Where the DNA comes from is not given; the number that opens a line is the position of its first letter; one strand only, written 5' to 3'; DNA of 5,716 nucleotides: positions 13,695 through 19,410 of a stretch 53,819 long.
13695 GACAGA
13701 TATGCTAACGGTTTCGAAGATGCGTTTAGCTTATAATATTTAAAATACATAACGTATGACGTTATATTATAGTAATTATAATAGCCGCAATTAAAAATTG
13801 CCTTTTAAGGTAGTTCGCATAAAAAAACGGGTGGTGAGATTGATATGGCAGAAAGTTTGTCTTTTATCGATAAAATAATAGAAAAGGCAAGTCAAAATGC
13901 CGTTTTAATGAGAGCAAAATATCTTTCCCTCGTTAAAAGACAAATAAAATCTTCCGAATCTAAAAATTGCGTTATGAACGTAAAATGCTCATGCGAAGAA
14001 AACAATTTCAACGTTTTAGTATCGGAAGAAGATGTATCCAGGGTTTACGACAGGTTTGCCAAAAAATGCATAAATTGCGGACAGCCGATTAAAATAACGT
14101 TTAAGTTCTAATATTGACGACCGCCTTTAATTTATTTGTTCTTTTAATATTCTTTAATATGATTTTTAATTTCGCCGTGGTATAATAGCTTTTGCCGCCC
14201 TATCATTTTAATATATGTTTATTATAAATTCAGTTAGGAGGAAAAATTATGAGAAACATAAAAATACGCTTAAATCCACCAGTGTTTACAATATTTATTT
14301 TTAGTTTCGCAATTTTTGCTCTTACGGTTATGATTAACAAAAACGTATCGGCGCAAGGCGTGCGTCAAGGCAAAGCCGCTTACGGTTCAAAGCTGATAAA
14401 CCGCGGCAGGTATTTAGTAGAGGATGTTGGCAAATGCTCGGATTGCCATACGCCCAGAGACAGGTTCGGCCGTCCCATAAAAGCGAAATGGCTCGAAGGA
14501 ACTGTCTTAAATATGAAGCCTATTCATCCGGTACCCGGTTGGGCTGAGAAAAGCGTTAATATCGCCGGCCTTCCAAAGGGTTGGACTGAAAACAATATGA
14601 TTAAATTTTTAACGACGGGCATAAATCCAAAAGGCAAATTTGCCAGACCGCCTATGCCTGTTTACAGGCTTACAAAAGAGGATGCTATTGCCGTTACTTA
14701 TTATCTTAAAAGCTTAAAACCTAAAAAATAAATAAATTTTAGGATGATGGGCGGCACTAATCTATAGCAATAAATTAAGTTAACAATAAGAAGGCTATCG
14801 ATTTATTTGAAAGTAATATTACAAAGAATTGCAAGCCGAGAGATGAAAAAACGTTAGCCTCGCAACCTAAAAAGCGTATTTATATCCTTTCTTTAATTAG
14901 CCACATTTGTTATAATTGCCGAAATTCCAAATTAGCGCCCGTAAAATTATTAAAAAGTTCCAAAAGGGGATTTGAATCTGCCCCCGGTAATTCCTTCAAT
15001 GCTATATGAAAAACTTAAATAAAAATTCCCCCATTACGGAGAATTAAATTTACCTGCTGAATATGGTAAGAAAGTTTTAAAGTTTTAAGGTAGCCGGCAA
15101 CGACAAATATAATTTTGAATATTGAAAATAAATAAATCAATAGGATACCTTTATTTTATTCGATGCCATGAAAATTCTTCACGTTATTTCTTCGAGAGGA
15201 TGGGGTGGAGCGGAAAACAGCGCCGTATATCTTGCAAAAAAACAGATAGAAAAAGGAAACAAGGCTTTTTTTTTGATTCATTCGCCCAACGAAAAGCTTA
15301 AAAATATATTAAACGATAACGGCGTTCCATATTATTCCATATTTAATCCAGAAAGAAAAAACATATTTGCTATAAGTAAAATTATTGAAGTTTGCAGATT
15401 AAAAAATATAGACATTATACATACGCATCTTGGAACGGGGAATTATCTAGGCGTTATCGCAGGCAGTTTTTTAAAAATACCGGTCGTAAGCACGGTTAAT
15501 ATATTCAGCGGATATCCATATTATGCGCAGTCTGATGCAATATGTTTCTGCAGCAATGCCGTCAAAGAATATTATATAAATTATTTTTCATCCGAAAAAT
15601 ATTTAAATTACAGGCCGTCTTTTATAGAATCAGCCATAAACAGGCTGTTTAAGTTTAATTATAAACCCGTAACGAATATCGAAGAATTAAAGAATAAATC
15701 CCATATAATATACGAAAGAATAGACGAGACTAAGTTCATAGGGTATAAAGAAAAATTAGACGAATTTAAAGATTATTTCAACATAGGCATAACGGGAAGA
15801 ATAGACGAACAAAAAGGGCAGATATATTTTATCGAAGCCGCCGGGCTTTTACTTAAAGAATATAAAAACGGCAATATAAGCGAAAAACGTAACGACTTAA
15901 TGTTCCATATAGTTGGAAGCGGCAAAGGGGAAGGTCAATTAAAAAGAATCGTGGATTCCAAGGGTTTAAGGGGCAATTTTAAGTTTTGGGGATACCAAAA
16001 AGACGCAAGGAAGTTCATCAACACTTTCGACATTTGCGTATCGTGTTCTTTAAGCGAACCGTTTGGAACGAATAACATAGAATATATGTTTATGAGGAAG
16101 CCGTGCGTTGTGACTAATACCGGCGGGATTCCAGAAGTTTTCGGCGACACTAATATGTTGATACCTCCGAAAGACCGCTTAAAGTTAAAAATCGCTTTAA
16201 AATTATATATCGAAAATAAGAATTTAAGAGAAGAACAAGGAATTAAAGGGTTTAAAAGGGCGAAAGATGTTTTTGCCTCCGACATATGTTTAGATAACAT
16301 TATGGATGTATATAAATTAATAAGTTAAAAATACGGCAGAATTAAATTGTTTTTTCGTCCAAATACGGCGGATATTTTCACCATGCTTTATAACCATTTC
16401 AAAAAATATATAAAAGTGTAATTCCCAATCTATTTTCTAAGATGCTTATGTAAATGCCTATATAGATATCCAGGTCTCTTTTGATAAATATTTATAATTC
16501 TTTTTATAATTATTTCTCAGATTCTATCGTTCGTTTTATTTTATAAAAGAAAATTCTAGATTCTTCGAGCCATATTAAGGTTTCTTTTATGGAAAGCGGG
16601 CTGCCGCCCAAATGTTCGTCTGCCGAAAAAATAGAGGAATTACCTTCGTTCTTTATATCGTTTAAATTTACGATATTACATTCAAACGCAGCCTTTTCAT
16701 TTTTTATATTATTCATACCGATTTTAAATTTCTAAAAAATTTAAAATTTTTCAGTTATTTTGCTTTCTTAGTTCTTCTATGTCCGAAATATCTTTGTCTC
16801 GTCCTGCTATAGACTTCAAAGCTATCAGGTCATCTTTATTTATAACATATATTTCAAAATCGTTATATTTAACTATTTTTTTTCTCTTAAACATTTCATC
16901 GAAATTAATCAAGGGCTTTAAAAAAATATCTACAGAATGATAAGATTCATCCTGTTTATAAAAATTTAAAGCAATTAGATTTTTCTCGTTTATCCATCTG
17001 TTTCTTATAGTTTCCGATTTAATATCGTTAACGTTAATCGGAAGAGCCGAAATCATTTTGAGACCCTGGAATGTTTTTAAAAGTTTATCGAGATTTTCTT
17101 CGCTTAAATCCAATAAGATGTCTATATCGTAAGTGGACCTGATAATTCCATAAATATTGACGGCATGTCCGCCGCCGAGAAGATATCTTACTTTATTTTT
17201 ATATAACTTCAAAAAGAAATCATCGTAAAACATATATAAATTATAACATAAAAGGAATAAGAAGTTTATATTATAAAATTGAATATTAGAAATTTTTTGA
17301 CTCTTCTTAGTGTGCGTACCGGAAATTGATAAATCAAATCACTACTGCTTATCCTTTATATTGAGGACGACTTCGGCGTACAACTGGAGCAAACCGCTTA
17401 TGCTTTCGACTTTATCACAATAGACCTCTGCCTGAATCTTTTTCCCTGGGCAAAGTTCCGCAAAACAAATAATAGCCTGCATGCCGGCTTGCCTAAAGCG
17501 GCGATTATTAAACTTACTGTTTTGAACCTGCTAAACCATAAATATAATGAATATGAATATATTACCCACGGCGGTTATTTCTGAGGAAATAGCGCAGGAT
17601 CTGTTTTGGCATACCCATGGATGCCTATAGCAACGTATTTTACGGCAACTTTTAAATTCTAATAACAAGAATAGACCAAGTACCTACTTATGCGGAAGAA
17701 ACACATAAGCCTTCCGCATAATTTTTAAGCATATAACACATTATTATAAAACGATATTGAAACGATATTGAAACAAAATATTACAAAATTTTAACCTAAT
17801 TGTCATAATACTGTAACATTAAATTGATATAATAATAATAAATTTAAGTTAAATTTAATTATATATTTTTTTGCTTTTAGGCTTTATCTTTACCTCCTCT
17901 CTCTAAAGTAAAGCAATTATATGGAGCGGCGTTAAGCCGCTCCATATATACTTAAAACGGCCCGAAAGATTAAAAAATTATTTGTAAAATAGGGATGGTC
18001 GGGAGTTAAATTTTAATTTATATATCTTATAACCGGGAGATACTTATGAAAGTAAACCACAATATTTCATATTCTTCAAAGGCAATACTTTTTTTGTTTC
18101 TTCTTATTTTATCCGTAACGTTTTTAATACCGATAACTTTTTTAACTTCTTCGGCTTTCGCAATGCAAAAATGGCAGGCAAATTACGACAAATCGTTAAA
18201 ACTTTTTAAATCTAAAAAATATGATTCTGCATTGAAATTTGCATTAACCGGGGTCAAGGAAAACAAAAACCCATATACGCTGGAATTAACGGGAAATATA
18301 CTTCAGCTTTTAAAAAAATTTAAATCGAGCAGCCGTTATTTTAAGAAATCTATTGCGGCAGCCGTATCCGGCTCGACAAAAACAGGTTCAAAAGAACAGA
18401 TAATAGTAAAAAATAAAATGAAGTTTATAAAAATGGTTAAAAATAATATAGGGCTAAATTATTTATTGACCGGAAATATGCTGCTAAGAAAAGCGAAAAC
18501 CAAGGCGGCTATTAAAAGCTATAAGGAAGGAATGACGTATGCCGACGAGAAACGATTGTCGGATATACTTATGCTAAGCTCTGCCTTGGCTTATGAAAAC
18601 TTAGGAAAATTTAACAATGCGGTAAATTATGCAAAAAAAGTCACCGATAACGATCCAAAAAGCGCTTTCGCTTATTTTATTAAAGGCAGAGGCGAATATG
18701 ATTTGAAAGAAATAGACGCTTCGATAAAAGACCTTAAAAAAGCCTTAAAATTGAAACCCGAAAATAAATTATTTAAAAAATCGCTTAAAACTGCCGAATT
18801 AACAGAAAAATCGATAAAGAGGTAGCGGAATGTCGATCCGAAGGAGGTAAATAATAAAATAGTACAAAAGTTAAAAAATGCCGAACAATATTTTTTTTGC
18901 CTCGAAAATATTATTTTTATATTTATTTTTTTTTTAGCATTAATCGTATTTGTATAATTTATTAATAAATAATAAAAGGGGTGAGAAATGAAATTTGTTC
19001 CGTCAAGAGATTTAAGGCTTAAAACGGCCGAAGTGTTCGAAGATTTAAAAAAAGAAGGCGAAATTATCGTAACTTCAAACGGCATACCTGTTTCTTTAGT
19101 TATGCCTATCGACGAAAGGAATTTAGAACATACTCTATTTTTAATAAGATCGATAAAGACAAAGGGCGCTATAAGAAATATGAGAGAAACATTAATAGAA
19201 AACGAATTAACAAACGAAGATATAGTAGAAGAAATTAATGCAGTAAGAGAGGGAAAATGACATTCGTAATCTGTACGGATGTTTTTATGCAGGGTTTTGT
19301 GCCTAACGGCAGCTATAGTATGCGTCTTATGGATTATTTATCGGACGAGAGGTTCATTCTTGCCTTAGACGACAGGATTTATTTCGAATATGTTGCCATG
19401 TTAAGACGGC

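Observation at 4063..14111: Paralogous small Cys-rich (zinc-ribbon-like) domain in two Pho-box operons: a possibly undescribed family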

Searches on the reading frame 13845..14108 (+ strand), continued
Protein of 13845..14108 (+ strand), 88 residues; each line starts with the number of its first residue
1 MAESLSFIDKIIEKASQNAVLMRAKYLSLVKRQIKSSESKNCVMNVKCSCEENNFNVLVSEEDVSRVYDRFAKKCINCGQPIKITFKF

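Call 38: fold_search(model_id=the predicted structure, library=pdb)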
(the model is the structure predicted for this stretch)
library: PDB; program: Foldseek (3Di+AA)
matches with E <= 10: 280; with E <= 0.001: 0
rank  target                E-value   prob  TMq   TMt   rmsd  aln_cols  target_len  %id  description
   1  3hs0_H                5.7e-01  0.54  0.34  0.10   4.3        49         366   14  Cobra Venom Factor (CVF) in complex with human factor B (released 2009-07-07)
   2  9ebs_E                6.1e-01  0.08  0.24  0.09  15.6        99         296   14  Cryo-EM structure of USP1-UAF1-Ubiquitin in complex with TNG348 (released 2025-01-29)
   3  2ktu_MODEL_1_A        6.5e-01  0.33  0.28  0.17   5.7        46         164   13  Human eRF1 C-domain, "closed" conformer (released 2010-06-09)
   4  3hrz_C                7.0e-01  0.47  0.34  0.10   4.3        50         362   14  Cobra Venom Factor (CVF) in complex with human factor B (released 2009-07-07)
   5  3hs0_C                7.0e-01  0.44  0.34  0.10   4.2        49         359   14  Cobra Venom Factor (CVF) in complex with human factor B (released 2009-07-07)
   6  4yr3_A                7.4e-01  0.14  0.32  0.10   5.9        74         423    8  Mutant Human DNA Polymerase Eta R61M Inserting dCTP Opposite Template G (released 2015-05-13)
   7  9bk5_A                8.4e-01  0.16  0.31  0.34   5.2        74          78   12  Structure of LNG binder complex (released 2024-10-09)
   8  5a8l_Q                9.6e-01  0.15  0.32  0.08  14.2       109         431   13  Human eRF1 and the hCMV nascent peptide in the translation termination complex (released 2015-12-02)
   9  4d5n_A                9.6e-01  0.15  0.29  0.08  15.2       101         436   13  Cryo-EM structures of ribosomal 80S complexes with termination factors and cricket paralysis virus IRES reveal the IRE (released 2015-02-04)
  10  9fci_D                9.6e-01  0.08  0.24  0.09  13.6        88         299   16  USP1 bound to KSQ-4279 and ubiquitin conjugated to FANCD2 (focused refinement) (released 2024-09-04)
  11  4v7e_Bb               1.2e+00  0.10  0.21  0.22   7.1        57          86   16  Model of the small subunit RNA based on a 5.5 A cryo-EM map of Triticum aestivum translating 80S ribosome (released 2014-07-09)
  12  7zh4_D                1.2e+00  0.08  0.25  0.10  12.1        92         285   16  USP1 bound to ML323 and ubiquitin conjugated to FANCD2 (focused refinement) (released 2022-10-12)
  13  8q7z_AA               1.3e+00  0.20  0.27  0.28   4.0        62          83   13  Structure of the G. gallus 80S non-rotated ribosome (released 2024-08-28)
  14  7zh3_D                1.3e+00  0.08  0.25  0.08  13.6       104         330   14  USP1 bound to ubiquitin conjugated to FANCD2 (focused refinement) (released 2022-10-12)
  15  7ay0_D                1.3e+00  0.07  0.22  0.09  15.4       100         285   14  Crystal structure of truncated USP1-UAF1 (released 2021-03-24)
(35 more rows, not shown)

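Call 48: find_encoding_contigs(protein=P0028, flank=8000, max_places=2)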
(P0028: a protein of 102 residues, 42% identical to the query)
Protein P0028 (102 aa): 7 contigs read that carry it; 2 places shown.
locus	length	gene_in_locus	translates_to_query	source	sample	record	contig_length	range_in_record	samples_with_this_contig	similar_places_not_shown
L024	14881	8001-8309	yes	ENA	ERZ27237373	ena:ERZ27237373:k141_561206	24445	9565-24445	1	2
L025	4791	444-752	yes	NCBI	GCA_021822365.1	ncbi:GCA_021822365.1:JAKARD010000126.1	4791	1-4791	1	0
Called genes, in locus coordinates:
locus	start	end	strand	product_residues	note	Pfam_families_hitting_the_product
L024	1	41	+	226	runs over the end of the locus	PF05036:SPOR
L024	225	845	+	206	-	PF00578:AhpC-TSA, PF08534:Redoxin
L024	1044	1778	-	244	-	PF01259:SAICAR_synt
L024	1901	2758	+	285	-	PF13103:TonB_2, PF03544:TonB_C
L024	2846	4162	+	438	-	PF02558:ApbA (faint), PF03721:UDPG_MGDP_dh_N, PF00984:UDPG_MGDP_dh, PF03720:UDPG_MGDP_dh_C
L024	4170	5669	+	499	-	PF00483:NTP_transferase, PF12804:NTP_transf_3 (weak), PF00483:NTP_transferase, PF22640:ManC_GMP_beta-helix, PF01050:MannoseP_isomer, PF07883:Cupin_2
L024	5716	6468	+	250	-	-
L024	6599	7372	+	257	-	PF02661:Fic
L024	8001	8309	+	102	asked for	-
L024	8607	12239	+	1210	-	PF00041:fn3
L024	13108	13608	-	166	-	PF19502:DUF6036 (weak)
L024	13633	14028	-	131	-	-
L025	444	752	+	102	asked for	-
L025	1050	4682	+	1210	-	PF00041:fn3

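Call 49: find_encoding_contigs(protein=P0019, flank=8000, max_places=2)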
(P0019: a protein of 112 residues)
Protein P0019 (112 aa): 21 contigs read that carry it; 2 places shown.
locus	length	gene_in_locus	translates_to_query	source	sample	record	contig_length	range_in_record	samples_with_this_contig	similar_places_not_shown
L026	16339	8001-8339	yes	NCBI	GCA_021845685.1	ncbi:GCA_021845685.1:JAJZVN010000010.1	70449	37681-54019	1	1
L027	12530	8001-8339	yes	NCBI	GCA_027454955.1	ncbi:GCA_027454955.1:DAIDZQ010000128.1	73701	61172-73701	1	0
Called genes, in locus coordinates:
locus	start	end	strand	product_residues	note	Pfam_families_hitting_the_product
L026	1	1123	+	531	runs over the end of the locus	PF00749:tRNA-synt_1c, PF19269:Anticodon_2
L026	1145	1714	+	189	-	PF01351:RNase_HII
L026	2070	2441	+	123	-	PF08378:NERD (weak), PF02021:UPF0102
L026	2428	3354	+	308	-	PF00795:CN_hydrolase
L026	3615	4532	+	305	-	PF02540:NAD_synthase, PF03054:tRNA_Me_trans (faint), PF06508:QueC (weak)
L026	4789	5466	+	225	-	PF00590:TP_methylase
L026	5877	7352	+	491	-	PF00083:Sugar_tr, PF07690:MFS_1, PF06779:MFS_4 (weak)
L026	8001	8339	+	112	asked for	-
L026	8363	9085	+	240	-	PF02811:PHP, PF13263:PHP_C (weak)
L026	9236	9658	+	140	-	-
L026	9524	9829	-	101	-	-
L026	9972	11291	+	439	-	-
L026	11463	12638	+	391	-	PF25919:BSH_CusB, PF25954:Beta-barrel_RND_2, PF25975:CzcB_C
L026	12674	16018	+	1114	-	PF00873:ACR_tran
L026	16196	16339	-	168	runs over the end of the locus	-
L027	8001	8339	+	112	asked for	-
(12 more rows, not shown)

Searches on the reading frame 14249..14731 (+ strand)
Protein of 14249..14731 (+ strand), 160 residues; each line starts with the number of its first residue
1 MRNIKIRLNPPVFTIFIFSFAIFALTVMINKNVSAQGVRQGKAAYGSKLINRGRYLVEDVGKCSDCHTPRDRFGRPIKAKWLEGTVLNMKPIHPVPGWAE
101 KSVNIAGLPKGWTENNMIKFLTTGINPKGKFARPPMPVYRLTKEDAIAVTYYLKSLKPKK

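Call 4: search_protein_families(library=pfam, proteins=[window:14249-14731:+], max_evalue=1)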
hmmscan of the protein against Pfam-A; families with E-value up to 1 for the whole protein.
window:14249-14731:+ (160 aa): 3 families
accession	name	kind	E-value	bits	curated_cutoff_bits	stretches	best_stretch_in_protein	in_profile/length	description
PF00034.26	Cytochrom_C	-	0.0005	21.8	21.3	1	53-157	4-90/90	Cytochrome c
PF13442.11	Cytochrome_CBB3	-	0.02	15.6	27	1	51-153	4-68/68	Cytochrome C oxidase, cbb3-type, subunit III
PF11575.13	FhuF_C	-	0.13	12.6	20.5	1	54-67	7-20/21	FhuF 2Fe-2S C-terminal domain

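Call 39: search_protein_families(library=ncbifam, proteins=[window:14249-14731:+], max_evalue=0.00001)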
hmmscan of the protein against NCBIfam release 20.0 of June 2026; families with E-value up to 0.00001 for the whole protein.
window:14249-14731:+ (160 aa): 0 families

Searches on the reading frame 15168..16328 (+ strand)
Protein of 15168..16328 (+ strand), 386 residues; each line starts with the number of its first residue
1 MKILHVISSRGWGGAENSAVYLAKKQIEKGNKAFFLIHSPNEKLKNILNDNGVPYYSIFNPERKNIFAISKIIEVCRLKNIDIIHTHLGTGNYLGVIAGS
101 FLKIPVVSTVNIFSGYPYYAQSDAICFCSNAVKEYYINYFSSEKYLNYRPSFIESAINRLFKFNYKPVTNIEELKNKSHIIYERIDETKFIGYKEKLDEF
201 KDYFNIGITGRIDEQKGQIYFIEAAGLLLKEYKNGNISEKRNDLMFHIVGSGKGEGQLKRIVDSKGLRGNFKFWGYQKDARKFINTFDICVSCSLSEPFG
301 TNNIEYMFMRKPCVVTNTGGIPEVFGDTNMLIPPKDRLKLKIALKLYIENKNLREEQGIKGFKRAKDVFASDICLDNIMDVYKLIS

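Call 80: search_protein_families(library=pfam, proteins=[window:15168-16328:+], max_evalue=0.001)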
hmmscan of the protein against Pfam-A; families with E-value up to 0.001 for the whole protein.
window:15168-16328:+ (386 aa): 3 families
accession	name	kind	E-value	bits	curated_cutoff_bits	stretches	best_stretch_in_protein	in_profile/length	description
PF00534.26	Glycos_transf_1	-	3.5e-28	98.7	26.4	1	194-363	6-171/172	Glycosyl transferases group 1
PF13692.12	Glyco_trans_1_4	-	5.3e-25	88.8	27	1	205-344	3-136/142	Glycosyl transferases group 1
PF13439.12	Glyco_transf_4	-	8.6e-12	45.8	28.5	1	12-140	1-152/170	Glycosyltransferase Family 4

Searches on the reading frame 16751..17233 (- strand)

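Call 80: search_protein_families(library=pfam, proteins=[window:16751-17233:-], max_evalue=0.001)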
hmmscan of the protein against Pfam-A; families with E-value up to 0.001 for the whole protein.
window:16751-17233:- (160 aa): 1 family
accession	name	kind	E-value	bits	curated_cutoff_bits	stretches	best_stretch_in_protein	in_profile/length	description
PF19502.5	DUF6036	-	9e-06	26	23.6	1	11-154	16-117/164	Nucleotidyltransferase of unknown function (DUF6036)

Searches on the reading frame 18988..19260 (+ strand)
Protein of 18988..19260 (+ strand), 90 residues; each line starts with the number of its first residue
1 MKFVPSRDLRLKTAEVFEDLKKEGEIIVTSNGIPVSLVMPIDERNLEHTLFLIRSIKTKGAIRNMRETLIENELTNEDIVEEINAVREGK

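Call 80: search_protein_families(library=pfam, proteins=[window:18988-19260:+], max_evalue=0.001)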
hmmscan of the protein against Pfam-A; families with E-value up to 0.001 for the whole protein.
window:18988-19260:+ (90 aa): 1 family
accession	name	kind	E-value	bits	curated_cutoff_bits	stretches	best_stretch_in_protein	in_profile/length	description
PF02604.26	PhdYeFM_antitox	-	3.9e-07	30.2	29.8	1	1-43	1-44/74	Antitoxin Phd_YefM, type II toxin-antitoxin system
